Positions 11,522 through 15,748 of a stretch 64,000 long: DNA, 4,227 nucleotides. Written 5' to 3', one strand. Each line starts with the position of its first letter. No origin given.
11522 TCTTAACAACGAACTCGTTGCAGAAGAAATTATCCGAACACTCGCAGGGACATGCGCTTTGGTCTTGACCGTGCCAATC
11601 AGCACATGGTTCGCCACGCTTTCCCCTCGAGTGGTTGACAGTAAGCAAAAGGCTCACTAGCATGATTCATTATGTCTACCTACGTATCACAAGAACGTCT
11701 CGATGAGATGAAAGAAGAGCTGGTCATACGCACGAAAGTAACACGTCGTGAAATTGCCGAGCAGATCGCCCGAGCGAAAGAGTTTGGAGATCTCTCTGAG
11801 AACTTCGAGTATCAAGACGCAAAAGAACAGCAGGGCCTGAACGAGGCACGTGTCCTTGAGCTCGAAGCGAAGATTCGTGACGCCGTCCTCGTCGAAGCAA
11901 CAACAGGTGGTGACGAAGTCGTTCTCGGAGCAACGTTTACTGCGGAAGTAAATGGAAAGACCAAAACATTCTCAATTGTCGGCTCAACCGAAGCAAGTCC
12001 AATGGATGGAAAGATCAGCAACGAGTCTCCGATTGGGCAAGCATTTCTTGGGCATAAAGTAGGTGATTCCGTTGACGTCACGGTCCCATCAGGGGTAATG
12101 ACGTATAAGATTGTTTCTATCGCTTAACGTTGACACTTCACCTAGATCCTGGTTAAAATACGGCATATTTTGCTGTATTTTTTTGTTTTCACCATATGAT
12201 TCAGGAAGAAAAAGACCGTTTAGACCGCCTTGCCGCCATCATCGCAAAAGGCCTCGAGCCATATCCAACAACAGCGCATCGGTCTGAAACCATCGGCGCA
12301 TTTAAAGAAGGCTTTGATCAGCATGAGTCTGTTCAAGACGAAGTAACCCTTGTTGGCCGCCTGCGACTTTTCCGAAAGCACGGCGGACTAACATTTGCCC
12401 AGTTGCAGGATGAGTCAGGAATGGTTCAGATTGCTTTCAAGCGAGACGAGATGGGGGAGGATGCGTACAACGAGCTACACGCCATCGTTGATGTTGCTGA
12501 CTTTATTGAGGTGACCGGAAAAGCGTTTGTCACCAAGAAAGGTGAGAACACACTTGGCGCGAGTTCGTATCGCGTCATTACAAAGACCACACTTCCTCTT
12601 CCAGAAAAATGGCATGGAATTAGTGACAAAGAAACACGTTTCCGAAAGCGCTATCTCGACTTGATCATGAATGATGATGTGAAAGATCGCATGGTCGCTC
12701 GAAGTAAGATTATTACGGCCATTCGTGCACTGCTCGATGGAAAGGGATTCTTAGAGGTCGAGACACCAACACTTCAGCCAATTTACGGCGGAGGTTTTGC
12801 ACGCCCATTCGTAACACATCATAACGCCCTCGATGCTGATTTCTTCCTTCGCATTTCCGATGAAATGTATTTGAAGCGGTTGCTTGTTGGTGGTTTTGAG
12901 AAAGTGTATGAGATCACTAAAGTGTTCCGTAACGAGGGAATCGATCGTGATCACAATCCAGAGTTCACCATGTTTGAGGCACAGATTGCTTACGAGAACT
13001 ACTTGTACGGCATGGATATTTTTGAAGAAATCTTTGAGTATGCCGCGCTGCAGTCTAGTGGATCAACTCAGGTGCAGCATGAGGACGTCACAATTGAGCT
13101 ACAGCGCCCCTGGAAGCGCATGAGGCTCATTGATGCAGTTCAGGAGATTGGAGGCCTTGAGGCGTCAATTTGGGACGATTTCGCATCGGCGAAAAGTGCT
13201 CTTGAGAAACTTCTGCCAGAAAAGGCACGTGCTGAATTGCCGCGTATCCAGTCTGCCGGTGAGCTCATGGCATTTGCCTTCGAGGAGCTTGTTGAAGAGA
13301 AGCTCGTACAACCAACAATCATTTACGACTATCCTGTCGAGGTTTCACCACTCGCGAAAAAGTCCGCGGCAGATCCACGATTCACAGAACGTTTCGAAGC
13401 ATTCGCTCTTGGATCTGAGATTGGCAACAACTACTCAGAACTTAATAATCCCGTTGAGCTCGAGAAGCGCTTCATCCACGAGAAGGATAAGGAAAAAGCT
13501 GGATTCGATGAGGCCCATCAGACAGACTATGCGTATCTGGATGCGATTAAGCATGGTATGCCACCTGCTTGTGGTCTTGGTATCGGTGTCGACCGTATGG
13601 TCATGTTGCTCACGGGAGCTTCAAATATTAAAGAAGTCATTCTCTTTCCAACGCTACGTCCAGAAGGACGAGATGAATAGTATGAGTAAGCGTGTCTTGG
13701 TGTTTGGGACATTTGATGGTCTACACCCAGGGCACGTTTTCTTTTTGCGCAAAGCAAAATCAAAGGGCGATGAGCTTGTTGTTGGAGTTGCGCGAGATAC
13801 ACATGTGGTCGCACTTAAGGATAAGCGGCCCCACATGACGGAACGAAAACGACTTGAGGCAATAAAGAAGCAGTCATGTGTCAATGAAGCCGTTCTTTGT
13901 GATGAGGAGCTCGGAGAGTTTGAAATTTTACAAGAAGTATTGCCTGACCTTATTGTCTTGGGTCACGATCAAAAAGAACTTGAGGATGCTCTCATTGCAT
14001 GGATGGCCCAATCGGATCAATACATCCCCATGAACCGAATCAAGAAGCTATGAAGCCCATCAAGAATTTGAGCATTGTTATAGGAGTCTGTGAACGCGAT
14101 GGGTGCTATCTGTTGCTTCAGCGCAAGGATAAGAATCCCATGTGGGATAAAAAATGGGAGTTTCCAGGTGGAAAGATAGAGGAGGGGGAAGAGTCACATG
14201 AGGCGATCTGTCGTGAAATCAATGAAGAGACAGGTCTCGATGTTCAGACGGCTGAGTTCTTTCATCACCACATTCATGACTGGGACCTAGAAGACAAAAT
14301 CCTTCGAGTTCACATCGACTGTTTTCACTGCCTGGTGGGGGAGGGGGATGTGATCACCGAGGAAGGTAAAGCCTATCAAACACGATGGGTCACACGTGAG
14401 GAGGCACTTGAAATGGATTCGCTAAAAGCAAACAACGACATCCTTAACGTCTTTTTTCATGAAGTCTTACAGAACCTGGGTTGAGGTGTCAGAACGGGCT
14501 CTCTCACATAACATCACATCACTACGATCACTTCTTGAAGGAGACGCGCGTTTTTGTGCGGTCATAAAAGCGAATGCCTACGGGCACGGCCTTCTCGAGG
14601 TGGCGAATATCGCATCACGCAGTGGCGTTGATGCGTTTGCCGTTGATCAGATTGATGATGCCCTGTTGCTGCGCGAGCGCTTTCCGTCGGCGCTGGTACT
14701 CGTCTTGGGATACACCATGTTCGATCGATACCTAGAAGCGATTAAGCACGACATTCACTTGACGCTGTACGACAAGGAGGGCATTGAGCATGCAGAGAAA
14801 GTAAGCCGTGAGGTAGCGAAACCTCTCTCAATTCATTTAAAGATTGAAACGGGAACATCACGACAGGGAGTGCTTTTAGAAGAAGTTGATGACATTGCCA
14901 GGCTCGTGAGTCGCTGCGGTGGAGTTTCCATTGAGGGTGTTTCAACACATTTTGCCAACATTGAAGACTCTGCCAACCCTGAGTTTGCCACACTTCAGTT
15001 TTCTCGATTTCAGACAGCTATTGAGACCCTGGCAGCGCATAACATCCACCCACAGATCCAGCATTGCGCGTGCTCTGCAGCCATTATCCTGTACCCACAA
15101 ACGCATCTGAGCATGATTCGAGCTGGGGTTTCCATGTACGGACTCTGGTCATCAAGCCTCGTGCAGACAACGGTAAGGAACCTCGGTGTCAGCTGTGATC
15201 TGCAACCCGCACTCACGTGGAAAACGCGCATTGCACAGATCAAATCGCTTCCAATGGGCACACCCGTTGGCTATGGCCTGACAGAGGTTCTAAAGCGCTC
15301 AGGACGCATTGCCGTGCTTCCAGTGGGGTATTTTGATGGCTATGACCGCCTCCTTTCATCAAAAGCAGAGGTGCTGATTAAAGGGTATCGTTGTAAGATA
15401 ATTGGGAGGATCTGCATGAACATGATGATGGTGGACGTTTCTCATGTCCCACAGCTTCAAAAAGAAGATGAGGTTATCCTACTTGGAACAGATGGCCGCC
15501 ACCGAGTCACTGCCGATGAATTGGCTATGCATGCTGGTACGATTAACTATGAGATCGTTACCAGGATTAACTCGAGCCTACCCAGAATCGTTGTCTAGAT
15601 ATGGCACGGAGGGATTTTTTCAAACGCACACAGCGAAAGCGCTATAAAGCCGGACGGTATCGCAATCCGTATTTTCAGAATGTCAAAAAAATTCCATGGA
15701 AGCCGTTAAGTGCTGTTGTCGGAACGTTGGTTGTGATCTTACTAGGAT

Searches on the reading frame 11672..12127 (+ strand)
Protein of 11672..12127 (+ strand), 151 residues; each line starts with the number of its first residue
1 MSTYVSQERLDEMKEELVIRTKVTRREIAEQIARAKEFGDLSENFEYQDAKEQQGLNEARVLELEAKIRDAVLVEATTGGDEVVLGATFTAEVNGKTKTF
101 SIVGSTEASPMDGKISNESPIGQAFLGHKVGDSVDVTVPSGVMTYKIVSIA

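Call 80: search_protein_families(library=pfam, proteins=[window:11672-12127:+], max_evalue=0.00001)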
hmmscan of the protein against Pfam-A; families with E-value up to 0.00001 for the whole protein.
window:11672-12127:+ (151 aa): 2 families
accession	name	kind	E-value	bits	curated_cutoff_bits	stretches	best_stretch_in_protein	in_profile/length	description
PF01272.25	GreA_GreB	-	3.3e-22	78.7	26.9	1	81-150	4-75/77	Transcription elongation factor, GreA/GreB, C-term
PF03449.20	GreA_GreB_N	-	1.1e-20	74.1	24.5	1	4-72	2-70/71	Transcription elongation factor, N-terminal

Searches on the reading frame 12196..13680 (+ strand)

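Call 80: search_protein_families(library=pfam, proteins=[window:12196-13680:+], max_evalue=0.00001)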
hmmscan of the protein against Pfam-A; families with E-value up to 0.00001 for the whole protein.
window:12196-13680:+ (494 aa): 2 families
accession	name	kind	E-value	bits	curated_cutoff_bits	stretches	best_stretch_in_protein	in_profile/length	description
PF00152.25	tRNA-synt_2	-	5.1e-85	285.7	25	1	144-487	1-307/308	tRNA synthetases class II (D, K and N)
PF01336.31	tRNA_anti-codon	-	7.4e-12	45.5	27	1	50-128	1-75/75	OB-fold nucleic acid binding domain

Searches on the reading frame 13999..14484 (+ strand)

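Call 80: search_protein_families(library=pfam, proteins=[window:13999-14484:+], max_evalue=0.00001)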
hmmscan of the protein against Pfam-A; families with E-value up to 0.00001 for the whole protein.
window:13999-14484:+ (161 aa): 2 families
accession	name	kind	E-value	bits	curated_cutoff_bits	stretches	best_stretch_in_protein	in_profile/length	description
PF00293.34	NUDIX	-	4.7e-17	62.7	21.1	1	27-139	8-121/134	NUDIX domain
PF14815.12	NUDIX_4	-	1.7e-13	50.8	35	1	29-149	4-111/113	NUDIX domain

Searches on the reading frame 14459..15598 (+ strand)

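Call 80: search_protein_families(library=pfam, proteins=[window:14459-15598:+], max_evalue=0.00001)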
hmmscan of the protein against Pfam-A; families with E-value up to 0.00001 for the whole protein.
window:14459-15598:+ (379 aa): 2 families
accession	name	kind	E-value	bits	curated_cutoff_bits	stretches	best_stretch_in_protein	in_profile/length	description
PF01168.26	Ala_racemase_N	-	2.9e-57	194.3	24.1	1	11-229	2-218/220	Alanine racemase, N-terminal domain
PF00842.27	Ala_racemase_C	-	8.4e-46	155.1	25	1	251-377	1-126/127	Alanine racemase, C-terminal domain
